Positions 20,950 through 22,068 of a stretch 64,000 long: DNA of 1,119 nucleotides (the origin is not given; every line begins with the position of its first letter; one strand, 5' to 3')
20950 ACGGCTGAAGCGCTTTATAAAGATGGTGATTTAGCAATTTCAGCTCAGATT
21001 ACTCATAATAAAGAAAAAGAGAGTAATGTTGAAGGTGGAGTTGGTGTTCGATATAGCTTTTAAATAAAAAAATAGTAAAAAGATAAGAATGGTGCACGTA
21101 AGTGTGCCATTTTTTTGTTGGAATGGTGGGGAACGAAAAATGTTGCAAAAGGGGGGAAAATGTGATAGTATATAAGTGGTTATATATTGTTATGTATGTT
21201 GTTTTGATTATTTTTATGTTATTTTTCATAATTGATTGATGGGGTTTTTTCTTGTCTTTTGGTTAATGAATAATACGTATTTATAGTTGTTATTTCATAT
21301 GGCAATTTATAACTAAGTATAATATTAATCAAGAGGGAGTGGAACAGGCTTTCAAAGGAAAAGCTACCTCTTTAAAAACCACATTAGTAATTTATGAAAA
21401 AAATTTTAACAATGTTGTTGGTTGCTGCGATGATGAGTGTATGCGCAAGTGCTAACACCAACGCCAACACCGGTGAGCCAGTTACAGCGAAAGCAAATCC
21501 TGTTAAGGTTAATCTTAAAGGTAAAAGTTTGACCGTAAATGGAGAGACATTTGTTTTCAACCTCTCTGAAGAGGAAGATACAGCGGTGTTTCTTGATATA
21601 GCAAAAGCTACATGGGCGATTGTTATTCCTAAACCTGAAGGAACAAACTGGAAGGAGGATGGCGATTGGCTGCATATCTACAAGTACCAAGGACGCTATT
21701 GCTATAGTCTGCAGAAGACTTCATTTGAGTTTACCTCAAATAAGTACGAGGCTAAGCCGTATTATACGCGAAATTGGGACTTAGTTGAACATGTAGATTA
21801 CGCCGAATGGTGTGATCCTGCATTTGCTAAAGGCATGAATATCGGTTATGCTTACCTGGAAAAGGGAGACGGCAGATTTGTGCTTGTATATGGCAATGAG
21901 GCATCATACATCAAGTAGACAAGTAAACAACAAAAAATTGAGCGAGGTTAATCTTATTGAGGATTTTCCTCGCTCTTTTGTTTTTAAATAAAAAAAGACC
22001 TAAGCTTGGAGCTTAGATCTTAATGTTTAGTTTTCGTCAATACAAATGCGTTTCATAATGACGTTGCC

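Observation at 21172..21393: Family-1 leader of about 220 nt is conserved better than the genes it precedes, suggesting a cis-regulatory RNA or second promoter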

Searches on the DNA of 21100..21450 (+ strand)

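Call 47: search_dna_similar(query=window:21129-21396:+, collection=plasmids, mode=distant, max_evalue=0.01)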
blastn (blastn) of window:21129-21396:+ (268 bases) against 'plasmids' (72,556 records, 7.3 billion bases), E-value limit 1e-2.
No match.

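Call 52: search_rna_families(source=window, start=21100, end=21450, threshold=evalue, max_evalue=10)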
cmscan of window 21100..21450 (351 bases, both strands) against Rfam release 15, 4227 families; matches with E-value up to 10: 5.
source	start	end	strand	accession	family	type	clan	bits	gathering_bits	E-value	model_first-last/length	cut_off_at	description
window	21347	21436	-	RF02393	sau-59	Gene; sRNA;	-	20.4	80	1.9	1-128/128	no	Staphylococcus sRNA sau-59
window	21259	21305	+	RF00694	mir-137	Gene; miRNA;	CL00092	14.2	56.7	4.8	1-72/72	no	mir-137 microRNA precursor family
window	21239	21283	+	RF02060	STnc410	Gene; sRNA;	-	13.4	50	1.5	1-158/158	no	Enterobacterial sRNA STnc410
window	21290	21378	+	RF00482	snoF1_F2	Gene; snRNA; snoRNA; HACA-box;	-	12.6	60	8.7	1-140/140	no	Small nucleolar RNA F1/F2/snoR5a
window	21426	21450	+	RF01152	sR1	Gene; snRNA; snoRNA; CD-box;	-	9.5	45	4.8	1-25/57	3'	Small nucleolar RNA sR1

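Call 78: build_rna_model(alignment_id=A5)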
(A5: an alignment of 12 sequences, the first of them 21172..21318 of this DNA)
Model R1 built from alignment A5 (12 sequences, 153 columns); structure: RNAalifold consensus.
model positions 146; base pairs 36; branch points 0; effective number of sequences 1.68; information 0.59 bits per position. Calibrated on 0.2 Mb of random sequence (short: E-values are rough).
structure used (alignment columns):
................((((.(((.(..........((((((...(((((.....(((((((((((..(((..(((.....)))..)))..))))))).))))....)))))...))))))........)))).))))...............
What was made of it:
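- On Riboswitch (new class): The conserved domain is an unbranched rod (call 78).
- The covariance model has an effective sequence number of only 1.68 (call 78). An unbranched rod with no multi-helix junction is not a typical aptamer (call 78: 0 branch points).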

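Call 79: search_with_rna_model(model_id=R1, source=window, filters=off, max_evalue=10)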
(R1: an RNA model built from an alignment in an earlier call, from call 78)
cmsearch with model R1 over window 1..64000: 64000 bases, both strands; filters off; matches with E-value up to 10: 12.
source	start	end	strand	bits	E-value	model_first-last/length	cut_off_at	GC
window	21172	21317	+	121.8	2.8e-20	1-146/146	no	0.22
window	27710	27855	+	120.9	4.2e-20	1-146/146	no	0.28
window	26842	26985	+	120.8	4.3e-20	1-146/146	no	0.22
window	38773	38860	+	20.7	0.28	1-146/146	no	0.25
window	15812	15875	+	15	3.3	1-146/146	no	0.28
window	59552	59626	+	14.9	3.5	1-146/146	no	0.27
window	33850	33910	+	14.3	4.4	1-146/146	no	0.33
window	15011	15060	+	14.1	5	1-146/146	no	0.28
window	9475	9564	+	13.6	6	1-146/146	no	0.32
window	3894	4028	+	13.3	6.9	1-146/146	no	0.31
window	29376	29495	-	13.1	7.7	1-146/146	no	0.28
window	48573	48638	+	12.9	8.3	1-146/146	no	0.32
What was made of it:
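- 21172..21320 (+): Leader A 5' domain (the 'rod'): one long imperfect hairpin of 57 pairs, 16 of them G·U. It starts at the predicted 5' end of the transcript. CM hit 21172-21317 at 121.8 bits (call 79).
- Checked: A covariance model of the leader finds only these three copies in the window, at 121 bits each; the next hit scores 20.7 bits (call 79).
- Tried and rejected: The covariance model of the rod, run over the whole window with filters off, found no further copies (call 79).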

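Call 101: search_dna_similar(query=window:21129-21396:+, collection=phages, mode=distant, max_evalue=0.01)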
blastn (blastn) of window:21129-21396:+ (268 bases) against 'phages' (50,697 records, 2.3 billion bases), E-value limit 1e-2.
No match.
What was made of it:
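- Tried and rejected: blastn of module A against plasmids and phages gave no match (calls 47, 101).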

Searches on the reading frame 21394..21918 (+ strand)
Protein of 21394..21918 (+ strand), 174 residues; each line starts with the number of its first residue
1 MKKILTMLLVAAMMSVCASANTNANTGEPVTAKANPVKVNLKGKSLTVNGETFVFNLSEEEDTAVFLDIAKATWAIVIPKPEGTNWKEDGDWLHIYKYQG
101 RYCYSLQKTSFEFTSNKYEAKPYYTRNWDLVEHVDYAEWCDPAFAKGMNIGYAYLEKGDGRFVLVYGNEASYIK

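Call 15: search_protein_families(library=pfam, proteins=[window:21394-21918:+], max_evalue=0.01)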
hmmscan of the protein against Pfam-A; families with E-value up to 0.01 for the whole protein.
window:21394-21918:+ (174 aa): 0 families

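Call 30: find_homologous_proteins(query=window:21394-21918:+, max_evalue=0.001)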
Query window:21394-21918:+ (174 aa): 10 proteins with E <= 0.001 among 43 candidates.
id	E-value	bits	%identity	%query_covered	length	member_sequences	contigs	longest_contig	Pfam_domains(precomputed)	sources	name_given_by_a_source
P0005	2.7e-115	400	100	100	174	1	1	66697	-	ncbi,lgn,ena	-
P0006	2.8e-88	312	82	100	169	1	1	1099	-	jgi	jgi:hypothetical protein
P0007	1.0e-86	307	81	96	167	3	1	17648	-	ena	-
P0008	7.3e-83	294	76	100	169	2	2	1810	-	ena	-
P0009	4.9e-82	292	73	100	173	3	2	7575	-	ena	-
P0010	3.4e-77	276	72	100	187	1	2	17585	-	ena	-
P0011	3.4e-73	263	69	100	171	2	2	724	-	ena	-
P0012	4.0e-52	194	57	100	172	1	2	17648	-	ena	-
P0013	5.1e-47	178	52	100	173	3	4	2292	-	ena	-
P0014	6.3e-46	174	53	89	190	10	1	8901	-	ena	-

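Call 31: find_encoding_contigs(protein=P0005, flank=1000, max_places=4)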
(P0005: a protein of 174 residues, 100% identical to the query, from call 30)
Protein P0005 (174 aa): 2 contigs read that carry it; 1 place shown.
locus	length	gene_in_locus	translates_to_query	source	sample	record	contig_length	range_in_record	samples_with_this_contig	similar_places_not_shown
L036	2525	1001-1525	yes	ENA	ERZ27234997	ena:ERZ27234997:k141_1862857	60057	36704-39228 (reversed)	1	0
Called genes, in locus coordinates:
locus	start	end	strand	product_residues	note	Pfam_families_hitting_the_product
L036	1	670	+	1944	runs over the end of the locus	PF27417:BigA_3rd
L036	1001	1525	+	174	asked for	-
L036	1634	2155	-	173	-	-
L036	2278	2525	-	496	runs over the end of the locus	-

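Call 32: find_encoding_contigs(protein=P0007, flank=10000, max_places=4)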
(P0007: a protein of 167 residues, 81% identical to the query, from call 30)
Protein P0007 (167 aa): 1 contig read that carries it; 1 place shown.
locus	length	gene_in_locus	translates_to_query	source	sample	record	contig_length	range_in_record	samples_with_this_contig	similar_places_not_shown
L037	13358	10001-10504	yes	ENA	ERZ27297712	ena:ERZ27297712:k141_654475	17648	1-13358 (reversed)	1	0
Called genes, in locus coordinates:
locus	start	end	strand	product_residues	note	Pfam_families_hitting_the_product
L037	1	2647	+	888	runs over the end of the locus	PF10101:DUF2339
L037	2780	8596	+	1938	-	PF27417:BigA_3rd, PF27415:BigA_4th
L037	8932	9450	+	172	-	-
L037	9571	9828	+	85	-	-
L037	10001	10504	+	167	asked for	-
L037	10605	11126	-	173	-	-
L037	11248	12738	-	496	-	-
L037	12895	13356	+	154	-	?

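Call 33: find_encoding_contigs(protein=P0010, flank=10000, max_places=4)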
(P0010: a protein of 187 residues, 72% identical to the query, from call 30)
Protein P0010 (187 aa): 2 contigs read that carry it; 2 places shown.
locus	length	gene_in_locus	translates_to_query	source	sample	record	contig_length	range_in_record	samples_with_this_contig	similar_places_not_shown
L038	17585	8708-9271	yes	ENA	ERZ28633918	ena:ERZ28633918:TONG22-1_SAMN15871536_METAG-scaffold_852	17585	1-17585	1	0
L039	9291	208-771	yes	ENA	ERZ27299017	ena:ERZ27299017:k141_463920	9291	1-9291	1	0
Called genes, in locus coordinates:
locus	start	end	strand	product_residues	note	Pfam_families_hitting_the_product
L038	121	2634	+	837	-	PF10101:DUF2339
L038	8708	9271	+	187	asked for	-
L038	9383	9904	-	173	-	-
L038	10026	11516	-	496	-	-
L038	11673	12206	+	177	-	PF00719:Pyrophosphatase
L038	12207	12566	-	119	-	-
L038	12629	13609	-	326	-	PF01145:Band_7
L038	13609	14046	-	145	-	PF01957:NfeD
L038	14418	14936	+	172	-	-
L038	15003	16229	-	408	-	PF07690:MFS_1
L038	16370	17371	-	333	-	-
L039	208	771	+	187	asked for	-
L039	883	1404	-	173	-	-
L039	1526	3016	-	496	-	-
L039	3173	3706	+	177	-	PF00719:Pyrophosphatase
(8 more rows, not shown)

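Call 36: find_encoding_contigs(protein=P0009, flank=6000, max_places=4)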
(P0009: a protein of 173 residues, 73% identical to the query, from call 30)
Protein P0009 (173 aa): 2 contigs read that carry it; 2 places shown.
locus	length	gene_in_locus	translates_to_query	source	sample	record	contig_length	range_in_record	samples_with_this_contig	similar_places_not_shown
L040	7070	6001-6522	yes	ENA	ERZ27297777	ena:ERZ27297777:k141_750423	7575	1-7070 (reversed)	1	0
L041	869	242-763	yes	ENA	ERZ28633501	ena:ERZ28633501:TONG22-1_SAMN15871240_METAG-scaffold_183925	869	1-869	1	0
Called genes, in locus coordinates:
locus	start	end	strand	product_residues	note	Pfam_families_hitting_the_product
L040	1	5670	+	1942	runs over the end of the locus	PF27417:BigA_3rd, PF27415:BigA_4th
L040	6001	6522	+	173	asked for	-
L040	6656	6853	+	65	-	-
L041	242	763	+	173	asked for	-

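Call 37: find_encoding_contigs(protein=P0013, flank=3000, max_places=6)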
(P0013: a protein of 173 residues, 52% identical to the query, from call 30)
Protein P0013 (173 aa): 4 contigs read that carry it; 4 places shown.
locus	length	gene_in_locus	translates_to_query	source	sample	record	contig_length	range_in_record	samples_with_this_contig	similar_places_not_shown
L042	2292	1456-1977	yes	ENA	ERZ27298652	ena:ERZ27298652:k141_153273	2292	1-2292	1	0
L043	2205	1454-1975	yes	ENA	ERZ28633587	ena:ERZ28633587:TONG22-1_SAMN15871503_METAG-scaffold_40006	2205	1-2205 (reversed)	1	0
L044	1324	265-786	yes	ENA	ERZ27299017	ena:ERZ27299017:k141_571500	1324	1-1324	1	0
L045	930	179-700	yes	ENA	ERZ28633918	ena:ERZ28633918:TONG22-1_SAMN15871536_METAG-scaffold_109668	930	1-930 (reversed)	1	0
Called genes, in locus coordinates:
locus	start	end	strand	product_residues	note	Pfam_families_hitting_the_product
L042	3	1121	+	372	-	?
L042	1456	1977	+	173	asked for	-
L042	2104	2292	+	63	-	?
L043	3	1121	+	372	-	?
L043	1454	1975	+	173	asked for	-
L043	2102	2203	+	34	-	?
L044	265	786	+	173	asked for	-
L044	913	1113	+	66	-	-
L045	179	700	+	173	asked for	-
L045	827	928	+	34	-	?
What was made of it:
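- Cassette number varies between strains (calls 32, 33, 36, 37).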

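Call 113: predict_structure(alignment_id=A7)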
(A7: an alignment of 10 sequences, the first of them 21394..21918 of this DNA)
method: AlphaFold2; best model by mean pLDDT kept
length: 174 residues; sequences in the alignment: 10
mean_pLDDT: 67.8   pTM: 0.66
mean pLDDT of the five models: 67.8, 59.8, 52.0, 51.1, 43.7
residues with pLDDT >= 90: 1; 70-90: 106; 50-70: 31; < 50: 36
segments of 3 or more residues with pLDDT < 50: 1-36
pLDDT, mean of each block of 10 residues (from residue 1): 37 30 31 46 76 72 73 85 68 78 78 78 65 77 86 86 86 70
secondary structure, 60 per line:
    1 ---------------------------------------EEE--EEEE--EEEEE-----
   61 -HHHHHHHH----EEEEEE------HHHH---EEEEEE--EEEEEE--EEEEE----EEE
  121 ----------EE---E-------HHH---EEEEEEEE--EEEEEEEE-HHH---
elements in order: E40-42 E45-48 E51-55 H62-69 E74-79 H86-89 E93-98 E101-106 E109-113 E118-120 E150-157 E160-167

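Call 117: fold_search(model_id=the predicted structure, library=pdb)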
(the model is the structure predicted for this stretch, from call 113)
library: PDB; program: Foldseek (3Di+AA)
matches with E <= 10: 273; with E <= 0.001: 0
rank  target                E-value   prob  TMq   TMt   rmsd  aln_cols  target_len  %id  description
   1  5an9_B                2.7e-01  0.07  0.16  0.15  15.2       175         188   10  Mechanism of eIF6 release from the nascent 60S ribosomal subunit (released 2015-10-21)
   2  4q0y_A                3.4e-01  0.09  0.19  0.24  16.2       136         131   12  Crystal structure of a thioesterase-like protein (CLOSPO_01618) from Clostridium sporogenes ATCC 15579 at 1.70 A resol (released 2014-06-18)
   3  6qkl_B                4.1e-01  0.06  0.17  0.16  14.1       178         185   12  Mechanism of eIF6 release from the nascent 60S ribosomal subunit (released 2019-03-20)
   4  8qtb_A                5.8e-01  0.06  0.16  0.10  14.4       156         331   11  MUC5AC D'D3CysD1 domains. SNP rs36189285: Arg996Gln. (released 2025-03-12)
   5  5o60_G                6.5e-01  0.05  0.16  0.16  14.5       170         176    8  Structure of the 50S large ribosomal subunit from Mycobacterium smegmatis (released 2017-07-12)
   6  4q0y_C                7.3e-01  0.06  0.18  0.22  15.0       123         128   10  Crystal structure of a thioesterase-like protein (CLOSPO_01618) from Clostridium sporogenes ATCC 15579 at 1.70 A resol (released 2014-06-18)
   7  9ete_B                7.7e-01  0.06  0.15  0.20  12.1       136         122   11  Crystal structure of recombinant chicken liver Bile Acid Binding Protein (cL-BABP) in complex with deoxycholic acid (released 2024-10-09)
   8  5mdv_F                7.7e-01  0.04  0.16  0.15  14.4       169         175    8  Structure of ArfA and RF2 bound to the 70S ribosome (accommodated state) (released 2016-12-14)
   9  8dj6_A                7.7e-01  0.02  0.13  0.08  17.7       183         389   12  Sliding-clamp-ImuB peptide (released 2023-07-26)
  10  3zui                  8.2e-01  0.04  0.17  0.19  15.0       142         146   12  OMCI in complex with palmitoleic acid (released 2012-08-01)
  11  7dze_A                8.7e-01  0.04  0.13  0.17  12.1       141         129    8  Fabp ground state captured by XFELs (released 2022-07-27)
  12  8wkh                  8.7e-01  0.03  0.12  0.15  14.4       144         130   11  Crystal structure of group 13 allergen from Blomia tropicalis (released 2023-11-22)
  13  8uua_G                9.2e-01  0.03  0.14  0.14  14.9       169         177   11  Cryo-EM structure of the Listeria innocua 50S ribosomal subunit in complex with HflXr (structure III) (released 2024-02-28)
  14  5it7_HH               1.0e+00  0.03  0.16  0.15  16.4       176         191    9  Structure of the Kluyveromyces lactis 80S ribosome in complex with the cricket paralysis virus IRES and eEF2 (released 2016-05-18)
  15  7qiw_K                1.2e+00  0.03  0.17  0.16  15.3       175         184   11  Specific features and methylation sites of a plant ribosome. 60S ribosomal subunit. (released 2022-07-13)
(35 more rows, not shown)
